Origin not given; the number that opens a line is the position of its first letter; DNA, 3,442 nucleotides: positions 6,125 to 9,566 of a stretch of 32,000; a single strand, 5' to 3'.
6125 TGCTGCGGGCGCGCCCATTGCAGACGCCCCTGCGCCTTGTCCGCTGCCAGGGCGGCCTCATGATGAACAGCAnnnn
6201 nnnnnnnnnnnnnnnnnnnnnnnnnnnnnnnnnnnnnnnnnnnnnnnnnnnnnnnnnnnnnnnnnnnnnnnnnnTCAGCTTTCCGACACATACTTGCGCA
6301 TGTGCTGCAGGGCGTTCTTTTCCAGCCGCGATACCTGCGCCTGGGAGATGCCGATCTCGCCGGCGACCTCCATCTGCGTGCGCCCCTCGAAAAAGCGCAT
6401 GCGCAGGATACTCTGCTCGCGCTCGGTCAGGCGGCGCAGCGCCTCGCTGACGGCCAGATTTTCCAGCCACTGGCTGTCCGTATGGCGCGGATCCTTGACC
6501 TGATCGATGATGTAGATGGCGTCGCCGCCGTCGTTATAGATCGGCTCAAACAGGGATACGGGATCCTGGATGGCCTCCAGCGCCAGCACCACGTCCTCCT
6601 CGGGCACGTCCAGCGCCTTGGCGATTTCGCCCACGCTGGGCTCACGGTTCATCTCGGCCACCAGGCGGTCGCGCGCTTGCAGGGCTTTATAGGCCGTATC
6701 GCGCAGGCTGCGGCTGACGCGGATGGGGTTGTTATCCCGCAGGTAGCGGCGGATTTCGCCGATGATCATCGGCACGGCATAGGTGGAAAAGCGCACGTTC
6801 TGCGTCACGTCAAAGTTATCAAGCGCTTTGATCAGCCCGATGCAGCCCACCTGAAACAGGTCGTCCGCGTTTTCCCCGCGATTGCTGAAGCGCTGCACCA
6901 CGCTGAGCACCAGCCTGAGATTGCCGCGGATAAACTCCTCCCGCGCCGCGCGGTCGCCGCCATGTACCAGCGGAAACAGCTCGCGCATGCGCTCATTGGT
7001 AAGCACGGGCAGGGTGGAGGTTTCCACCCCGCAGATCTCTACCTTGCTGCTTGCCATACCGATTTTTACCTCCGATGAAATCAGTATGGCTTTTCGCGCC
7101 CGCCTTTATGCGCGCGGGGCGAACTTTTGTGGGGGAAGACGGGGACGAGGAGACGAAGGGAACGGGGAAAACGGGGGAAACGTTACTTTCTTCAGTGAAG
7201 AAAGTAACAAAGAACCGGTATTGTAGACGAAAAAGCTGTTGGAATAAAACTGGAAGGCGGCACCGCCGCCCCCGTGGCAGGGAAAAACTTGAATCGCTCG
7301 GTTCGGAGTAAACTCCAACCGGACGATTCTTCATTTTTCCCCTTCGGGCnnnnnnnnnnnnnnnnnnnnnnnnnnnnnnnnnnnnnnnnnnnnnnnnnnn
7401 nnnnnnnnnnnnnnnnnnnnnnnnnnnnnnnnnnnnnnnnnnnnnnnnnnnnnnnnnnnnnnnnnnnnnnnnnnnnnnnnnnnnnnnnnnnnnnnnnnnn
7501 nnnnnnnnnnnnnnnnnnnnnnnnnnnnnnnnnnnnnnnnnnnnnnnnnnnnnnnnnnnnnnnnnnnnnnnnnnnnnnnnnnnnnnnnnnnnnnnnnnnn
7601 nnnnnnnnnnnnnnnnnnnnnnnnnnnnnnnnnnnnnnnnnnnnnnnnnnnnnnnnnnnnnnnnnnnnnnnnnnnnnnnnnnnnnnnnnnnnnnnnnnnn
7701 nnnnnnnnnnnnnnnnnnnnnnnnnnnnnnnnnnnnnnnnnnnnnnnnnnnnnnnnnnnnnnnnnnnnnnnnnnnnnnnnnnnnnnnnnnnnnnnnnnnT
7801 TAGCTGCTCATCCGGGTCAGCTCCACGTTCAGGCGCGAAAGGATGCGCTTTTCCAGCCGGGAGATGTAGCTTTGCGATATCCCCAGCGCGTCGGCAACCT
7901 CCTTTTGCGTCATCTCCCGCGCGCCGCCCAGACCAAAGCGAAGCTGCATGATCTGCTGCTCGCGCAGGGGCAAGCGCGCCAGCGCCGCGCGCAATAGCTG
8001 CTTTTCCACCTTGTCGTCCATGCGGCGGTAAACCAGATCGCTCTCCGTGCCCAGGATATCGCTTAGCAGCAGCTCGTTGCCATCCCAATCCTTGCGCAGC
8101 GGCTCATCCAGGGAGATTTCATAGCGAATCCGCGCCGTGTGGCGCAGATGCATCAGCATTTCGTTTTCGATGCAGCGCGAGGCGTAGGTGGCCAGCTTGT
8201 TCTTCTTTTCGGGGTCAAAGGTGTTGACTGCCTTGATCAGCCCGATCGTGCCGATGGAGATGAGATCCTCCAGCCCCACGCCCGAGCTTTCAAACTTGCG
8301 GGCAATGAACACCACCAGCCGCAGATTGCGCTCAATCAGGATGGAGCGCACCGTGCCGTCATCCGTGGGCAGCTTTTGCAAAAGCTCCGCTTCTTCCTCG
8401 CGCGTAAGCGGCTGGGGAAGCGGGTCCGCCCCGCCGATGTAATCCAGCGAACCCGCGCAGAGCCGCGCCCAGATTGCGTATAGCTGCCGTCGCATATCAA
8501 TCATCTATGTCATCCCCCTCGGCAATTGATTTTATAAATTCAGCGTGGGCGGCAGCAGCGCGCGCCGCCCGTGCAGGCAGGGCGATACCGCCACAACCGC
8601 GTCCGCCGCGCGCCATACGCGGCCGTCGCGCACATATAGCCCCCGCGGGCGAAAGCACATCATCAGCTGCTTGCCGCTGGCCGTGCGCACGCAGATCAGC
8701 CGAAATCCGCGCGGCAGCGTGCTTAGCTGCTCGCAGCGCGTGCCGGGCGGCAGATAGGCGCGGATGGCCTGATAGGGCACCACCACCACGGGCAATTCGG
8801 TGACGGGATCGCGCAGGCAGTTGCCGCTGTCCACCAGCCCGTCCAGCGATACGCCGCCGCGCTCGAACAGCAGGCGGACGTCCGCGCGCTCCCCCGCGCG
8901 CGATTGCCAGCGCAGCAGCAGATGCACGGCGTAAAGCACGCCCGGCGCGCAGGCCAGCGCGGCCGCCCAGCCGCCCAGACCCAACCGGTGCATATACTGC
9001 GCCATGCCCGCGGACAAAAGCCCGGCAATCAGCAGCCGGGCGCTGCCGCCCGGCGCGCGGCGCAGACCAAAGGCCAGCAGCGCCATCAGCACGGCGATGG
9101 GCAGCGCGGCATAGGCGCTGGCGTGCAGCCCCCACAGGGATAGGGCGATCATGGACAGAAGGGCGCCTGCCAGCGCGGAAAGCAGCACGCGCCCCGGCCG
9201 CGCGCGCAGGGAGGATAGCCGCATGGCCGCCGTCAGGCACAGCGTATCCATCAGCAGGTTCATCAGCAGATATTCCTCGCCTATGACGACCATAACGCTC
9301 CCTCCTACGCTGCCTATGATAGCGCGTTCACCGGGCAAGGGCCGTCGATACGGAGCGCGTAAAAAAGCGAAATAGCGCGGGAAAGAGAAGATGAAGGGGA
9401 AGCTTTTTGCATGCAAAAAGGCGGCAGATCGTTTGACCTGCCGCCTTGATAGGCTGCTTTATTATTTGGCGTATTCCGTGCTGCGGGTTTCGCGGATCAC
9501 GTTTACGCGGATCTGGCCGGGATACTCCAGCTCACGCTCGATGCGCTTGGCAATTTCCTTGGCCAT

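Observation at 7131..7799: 669-bp nested-palindromic, non-coding element between sigE and sigG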

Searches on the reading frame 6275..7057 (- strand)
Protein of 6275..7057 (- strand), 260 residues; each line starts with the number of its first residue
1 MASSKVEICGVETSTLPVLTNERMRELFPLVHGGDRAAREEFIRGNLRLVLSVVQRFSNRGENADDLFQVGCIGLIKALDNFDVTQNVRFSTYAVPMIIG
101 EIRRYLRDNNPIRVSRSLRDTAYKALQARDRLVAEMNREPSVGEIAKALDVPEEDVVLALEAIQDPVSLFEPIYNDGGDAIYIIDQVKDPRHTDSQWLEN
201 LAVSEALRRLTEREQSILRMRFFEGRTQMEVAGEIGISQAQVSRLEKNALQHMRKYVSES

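Call 26: find_encoding_contigs(protein=window:6275-7057:-, flank=4000, max_places=8)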
Protein window:6275-7057:- (260 aa): 24 contigs read that carry it; 8 places shown.
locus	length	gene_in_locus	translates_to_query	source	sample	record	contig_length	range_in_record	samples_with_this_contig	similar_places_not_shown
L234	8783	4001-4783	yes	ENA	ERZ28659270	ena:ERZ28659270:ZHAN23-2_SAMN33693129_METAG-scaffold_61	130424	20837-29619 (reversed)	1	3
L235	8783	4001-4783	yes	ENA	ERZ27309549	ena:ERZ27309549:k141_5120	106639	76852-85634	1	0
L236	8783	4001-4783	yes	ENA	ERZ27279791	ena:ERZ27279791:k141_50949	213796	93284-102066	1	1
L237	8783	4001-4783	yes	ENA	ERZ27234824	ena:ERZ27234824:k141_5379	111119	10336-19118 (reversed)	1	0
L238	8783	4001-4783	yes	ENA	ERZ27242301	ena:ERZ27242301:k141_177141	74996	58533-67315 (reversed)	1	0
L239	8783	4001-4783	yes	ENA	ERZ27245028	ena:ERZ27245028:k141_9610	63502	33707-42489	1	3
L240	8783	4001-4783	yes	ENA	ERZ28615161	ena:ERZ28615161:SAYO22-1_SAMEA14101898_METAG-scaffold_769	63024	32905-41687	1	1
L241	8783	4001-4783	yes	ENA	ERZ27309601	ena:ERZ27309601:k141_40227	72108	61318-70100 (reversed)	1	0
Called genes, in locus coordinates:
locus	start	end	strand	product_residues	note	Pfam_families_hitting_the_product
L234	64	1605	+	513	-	PF12072:RNase_Y_N, PF00013:KH_1 (weak), PF22891:KH_PNO1_2nd (faint), PF01966:HD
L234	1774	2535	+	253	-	PF03419:Peptidase_U4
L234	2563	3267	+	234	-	PF04542:Sigma70_r2, PF04545:Sigma70_r4, PF01381:HTH_3 (weak)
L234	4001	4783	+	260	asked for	PF04542:Sigma70_r2, PF04539:Sigma70_r3, PF08281:Sigma70_r4_2 (weak), PF04545:Sigma70_r4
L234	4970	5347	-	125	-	-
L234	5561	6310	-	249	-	PF20772:TACO1_YebC_N, PF01709:Transcrip_reg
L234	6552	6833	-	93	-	PF13451:zf_Tbcl, PF23477:zf_Tbcl_2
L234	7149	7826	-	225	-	PF01966:HD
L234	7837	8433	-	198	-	PF12844:HTH_19 (weak), PF13560:HTH_31, PF01381:HTH_3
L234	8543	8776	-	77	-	PF08281:Sigma70_r4_2 (weak)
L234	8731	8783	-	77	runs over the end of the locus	-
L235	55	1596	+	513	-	PF12072:RNase_Y_N, PF00013:KH_1 (weak), PF22891:KH_PNO1_2nd (faint), PF01966:HD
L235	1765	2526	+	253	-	PF03419:Peptidase_U4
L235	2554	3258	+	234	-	PF04542:Sigma70_r2, PF04545:Sigma70_r4, PF01381:HTH_3 (weak)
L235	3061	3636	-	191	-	-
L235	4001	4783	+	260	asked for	PF04542:Sigma70_r2, PF04539:Sigma70_r3, PF08281:Sigma70_r4_2 (weak), PF04545:Sigma70_r4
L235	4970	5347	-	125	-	-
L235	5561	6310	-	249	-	PF20772:TACO1_YebC_N, PF01709:Transcrip_reg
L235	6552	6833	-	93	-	PF13451:zf_Tbcl, PF23477:zf_Tbcl_2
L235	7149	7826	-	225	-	PF01966:HD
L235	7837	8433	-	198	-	PF12844:HTH_19 (weak), PF13560:HTH_31, PF01381:HTH_3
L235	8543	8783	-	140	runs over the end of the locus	-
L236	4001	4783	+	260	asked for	PF04542:Sigma70_r2, PF04539:Sigma70_r3, PF08281:Sigma70_r4_2 (weak), PF04545:Sigma70_r4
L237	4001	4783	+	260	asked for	PF04542:Sigma70_r2, PF04539:Sigma70_r3, PF08281:Sigma70_r4_2 (weak), PF04545:Sigma70_r4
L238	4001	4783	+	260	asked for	PF04542:Sigma70_r2, PF04539:Sigma70_r3, PF08281:Sigma70_r4_2 (weak), PF04545:Sigma70_r4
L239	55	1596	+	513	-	PF12072:RNase_Y_N, PF00013:KH_1 (weak), PF22891:KH_PNO1_2nd (faint), PF01966:HD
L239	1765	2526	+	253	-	PF03419:Peptidase_U4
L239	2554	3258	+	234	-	PF04542:Sigma70_r2, PF04545:Sigma70_r4, PF01381:HTH_3 (weak)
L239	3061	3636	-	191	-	-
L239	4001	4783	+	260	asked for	PF04542:Sigma70_r2, PF04539:Sigma70_r3, PF08281:Sigma70_r4_2 (weak), PF04545:Sigma70_r4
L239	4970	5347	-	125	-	-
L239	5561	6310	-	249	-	PF20772:TACO1_YebC_N, PF01709:Transcrip_reg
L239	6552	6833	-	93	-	PF13451:zf_Tbcl, PF23477:zf_Tbcl_2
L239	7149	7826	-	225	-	PF01966:HD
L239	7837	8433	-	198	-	PF12844:HTH_19 (weak), PF13560:HTH_31, PF01381:HTH_3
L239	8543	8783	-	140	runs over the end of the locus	-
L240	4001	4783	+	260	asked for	PF04542:Sigma70_r2, PF04539:Sigma70_r3, PF08281:Sigma70_r4_2 (weak), PF04545:Sigma70_r4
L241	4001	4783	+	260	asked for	PF04542:Sigma70_r2, PF04539:Sigma70_r3, PF08281:Sigma70_r4_2 (weak), PF04545:Sigma70_r4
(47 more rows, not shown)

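Call 30: list_cluster_members(proteins=[window:6275-7057:-, window:7800-8504:-, window:4748-5497:+])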
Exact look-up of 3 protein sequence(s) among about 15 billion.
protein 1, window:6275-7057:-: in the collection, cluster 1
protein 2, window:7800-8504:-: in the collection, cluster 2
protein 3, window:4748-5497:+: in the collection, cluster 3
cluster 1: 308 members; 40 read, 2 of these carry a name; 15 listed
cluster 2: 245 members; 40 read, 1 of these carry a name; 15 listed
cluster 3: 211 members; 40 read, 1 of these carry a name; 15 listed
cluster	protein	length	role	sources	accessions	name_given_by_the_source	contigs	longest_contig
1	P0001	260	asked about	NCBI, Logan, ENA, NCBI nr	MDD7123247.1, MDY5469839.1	MAG: RNA polymerase sporulation sigma factor SigG [Clostridiales bacterium] | RNA polymerase sporulation sigma factor SigG [Clostridiales bacterium]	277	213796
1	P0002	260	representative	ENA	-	-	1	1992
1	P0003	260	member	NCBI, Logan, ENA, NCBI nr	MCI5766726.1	MAG: RNA polymerase sporulation sigma factor SigG [Clostridiales bacterium] | RNA polymerase sporulation sigma factor SigG [Clostridiales bacterium]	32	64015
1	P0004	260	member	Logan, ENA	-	-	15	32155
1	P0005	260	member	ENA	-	-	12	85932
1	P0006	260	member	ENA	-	-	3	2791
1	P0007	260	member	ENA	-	-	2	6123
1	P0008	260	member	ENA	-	-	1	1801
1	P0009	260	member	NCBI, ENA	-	-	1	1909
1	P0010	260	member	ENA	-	-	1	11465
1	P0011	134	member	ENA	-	-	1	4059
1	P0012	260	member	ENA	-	-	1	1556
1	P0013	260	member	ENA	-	-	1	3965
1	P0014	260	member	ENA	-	-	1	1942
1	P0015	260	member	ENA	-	-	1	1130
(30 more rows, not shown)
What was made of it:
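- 6275..7057 (-): sigG, the downstream flank. Exact match to NCBI proteins named SigG (call 30).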

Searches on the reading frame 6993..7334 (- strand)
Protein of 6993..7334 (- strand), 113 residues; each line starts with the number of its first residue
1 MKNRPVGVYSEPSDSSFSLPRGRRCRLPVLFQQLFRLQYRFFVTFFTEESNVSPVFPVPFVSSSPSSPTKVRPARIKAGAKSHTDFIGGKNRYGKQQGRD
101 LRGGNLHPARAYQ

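Call 61: search_protein_families(library=pfam, proteins=[window:6993-7334:-], max_evalue=0.1)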
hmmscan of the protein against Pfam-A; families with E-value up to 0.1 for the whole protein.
window:6993-7334:- (113 aa): 0 families

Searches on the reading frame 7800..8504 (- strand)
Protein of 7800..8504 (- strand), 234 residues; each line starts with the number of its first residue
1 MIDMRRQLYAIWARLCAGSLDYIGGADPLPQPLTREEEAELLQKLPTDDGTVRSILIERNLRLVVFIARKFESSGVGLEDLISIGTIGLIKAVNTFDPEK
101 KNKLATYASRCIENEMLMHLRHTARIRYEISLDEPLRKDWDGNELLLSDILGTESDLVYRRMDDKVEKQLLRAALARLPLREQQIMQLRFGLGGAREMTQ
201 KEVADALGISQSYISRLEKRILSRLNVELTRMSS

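Call 48: find_homologous_proteins(query=window:7800-8504:-, max_evalue=1e-60)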
Query window:7800-8504:- (234 aa): 7986 proteins with E <= 1e-60 among 8000 candidates; the best 120 are listed.
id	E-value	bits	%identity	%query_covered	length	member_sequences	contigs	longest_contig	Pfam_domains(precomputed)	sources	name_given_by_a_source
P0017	1.2e-144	497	100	100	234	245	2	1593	PF01381.29,PF04545.23,PF04542.21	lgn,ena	-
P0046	1.1e-137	474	97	100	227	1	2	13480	PF01381.29,PF04545.23,PF04542.21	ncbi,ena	-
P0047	1.5e-130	451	94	100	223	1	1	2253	PF01381.29,PF04545.23,PF04542.21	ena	-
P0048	1.2e-127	442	88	100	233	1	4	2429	PF01381.29,PF04545.23,PF04542.21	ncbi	-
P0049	3.9e-127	440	87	100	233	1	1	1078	PF01381.29,PF04545.23,PF04542.21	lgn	-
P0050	8.6e-127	439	100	74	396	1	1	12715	PF04545.23,PF04542.21,PF08281.19,PF04539.23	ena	-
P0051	3.5e-126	437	87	100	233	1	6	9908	PF01381.29,PF04545.23,PF04542.21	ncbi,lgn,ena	-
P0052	1.0e-125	435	87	100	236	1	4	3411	PF01381.29,PF04545.23,PF04542.21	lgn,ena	-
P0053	1.9e-124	431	87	100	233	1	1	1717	PF01381.29,PF04545.23,PF04542.21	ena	-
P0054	8.8e-124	429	87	100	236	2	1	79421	PF01381.29,PF04545.23,PF04542.21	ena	-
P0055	9.5e-124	429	87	100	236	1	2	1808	PF01381.29,PF04545.23,PF04542.21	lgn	-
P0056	9.6e-124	429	87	100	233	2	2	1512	PF01381.29,PF04545.23,PF04542.21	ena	-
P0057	1.1e-123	429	87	100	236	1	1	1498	PF01381.29,PF04545.23,PF04542.21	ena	-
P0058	4.9e-123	427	86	100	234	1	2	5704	PF01381.29,PF04545.23,PF04542.21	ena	-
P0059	3.3e-122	424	86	100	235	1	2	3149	PF01381.29,PF04545.23,PF04542.21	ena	-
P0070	9.9e-122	422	85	100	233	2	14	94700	PF01381.29,PF04545.23,PF04542.21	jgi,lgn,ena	-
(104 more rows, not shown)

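Call 49: find_encoding_contigs(protein=P0054, flank=3000, max_places=2)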
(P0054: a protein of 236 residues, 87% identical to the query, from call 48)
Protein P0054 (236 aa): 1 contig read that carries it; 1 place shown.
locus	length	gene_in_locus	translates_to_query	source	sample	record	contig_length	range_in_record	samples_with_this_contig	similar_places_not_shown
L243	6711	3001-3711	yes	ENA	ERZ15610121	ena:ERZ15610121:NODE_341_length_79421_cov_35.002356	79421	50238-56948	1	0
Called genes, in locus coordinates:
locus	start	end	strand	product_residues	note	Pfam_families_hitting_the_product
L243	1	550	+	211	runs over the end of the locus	-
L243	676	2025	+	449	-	PF01554:MatE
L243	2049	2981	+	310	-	PF03419:Peptidase_U4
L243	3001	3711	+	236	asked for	PF04542:Sigma70_r2, PF04545:Sigma70_r4, PF01381:HTH_3 (weak)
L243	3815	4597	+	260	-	PF04542:Sigma70_r2, PF04539:Sigma70_r3, PF08281:Sigma70_r4_2 (weak), PF04545:Sigma70_r4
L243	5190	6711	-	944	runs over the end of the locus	PF02463:SMC_N (faint), PF03193:RsgA_GTPase (faint), PF13191:AAA_16 (faint), PF13304:AAA_21 (faint), PF13555:AAA_29 (faint), PF17760:UvrA_inter, PF17755:UvrA_DNA-bind, PF00005:ABC_tran (weak), +1 more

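Call 50: find_encoding_contigs(protein=P0070, flank=3000, max_places=2)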
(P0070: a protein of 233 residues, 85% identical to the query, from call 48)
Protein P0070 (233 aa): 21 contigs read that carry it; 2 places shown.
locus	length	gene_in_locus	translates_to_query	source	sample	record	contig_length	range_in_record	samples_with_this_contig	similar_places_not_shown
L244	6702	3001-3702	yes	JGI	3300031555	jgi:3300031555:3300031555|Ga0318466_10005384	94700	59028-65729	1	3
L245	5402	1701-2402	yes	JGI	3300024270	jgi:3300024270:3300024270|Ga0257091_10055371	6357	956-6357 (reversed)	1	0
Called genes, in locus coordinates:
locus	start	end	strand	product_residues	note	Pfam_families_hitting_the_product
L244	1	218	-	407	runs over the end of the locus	PF02073:Peptidase_M29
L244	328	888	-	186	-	PF00293:NUDIX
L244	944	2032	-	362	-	PF14607:GxDLY, PF14606:Lipase_GDSL_3, PF13472:Lipase_GDSL_2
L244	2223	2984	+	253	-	PF03419:Peptidase_U4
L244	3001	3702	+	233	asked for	PF04542:Sigma70_r2, PF04545:Sigma70_r4, PF01381:HTH_3 (weak)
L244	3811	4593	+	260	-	PF04542:Sigma70_r2, PF04539:Sigma70_r3, PF08281:Sigma70_r4_2 (weak), PF04545:Sigma70_r4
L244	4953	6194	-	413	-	PF00152:tRNA-synt_2 (faint), PF13393:tRNA-synt_His, PF00587:tRNA-synt_2b (faint)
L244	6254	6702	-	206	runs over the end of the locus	PF00702:Hydrolase, PF13419:HAD_2, PF13242:Hydrolase_like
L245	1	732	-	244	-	?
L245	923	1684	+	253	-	PF03419:Peptidase_U4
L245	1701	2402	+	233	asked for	PF04542:Sigma70_r2, PF04545:Sigma70_r4, PF01381:HTH_3 (weak)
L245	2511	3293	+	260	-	PF04542:Sigma70_r2, PF04539:Sigma70_r3, PF08281:Sigma70_r4_2 (faint), PF04545:Sigma70_r4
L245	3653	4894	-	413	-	PF00152:tRNA-synt_2 (faint), PF13393:tRNA-synt_His, PF00587:tRNA-synt_2b (faint)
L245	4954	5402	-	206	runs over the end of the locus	PF00702:Hydrolase, PF13419:HAD_2, PF13242:Hydrolase_like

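Call 51: find_encoding_contigs(protein=P0046, flank=3000, max_places=2)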
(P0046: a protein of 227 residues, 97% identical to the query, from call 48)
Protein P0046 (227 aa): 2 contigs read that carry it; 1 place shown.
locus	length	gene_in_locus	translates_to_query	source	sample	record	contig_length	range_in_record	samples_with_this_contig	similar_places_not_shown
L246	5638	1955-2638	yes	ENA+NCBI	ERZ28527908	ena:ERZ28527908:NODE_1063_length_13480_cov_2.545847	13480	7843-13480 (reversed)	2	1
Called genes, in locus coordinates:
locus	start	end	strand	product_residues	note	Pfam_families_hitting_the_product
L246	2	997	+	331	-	?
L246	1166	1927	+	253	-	PF03419:Peptidase_U4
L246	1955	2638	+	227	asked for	PF04542:Sigma70_r2, PF04545:Sigma70_r4, PF01381:HTH_3 (weak)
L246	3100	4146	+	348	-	PF04542:Sigma70_r2, PF04539:Sigma70_r3, PF04545:Sigma70_r4, PF08281:Sigma70_r4_2 (weak)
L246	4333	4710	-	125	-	-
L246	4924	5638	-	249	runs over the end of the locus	PF20772:TACO1_YebC_N, PF01709:Transcrip_reg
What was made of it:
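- Automatic gene callers placed ORFs on it: 191 aa in L235-L239 and a 348-aa extended 'SigG' in L246 (calls 26 and 51).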

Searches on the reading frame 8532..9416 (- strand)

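Call 70: search_protein_families(library=pfam, proteins=[window:8532-9416:-], max_evalue=0.00001)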
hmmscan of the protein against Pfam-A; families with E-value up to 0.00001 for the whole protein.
window:8532-9416:- (294 aa): 1 family
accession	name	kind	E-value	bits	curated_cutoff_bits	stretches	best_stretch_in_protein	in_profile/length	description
PF03419.18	Peptidase_U4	-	3.9e-31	108.8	28.4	1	49-279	7-267/284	Sporulation factor SpoIIGA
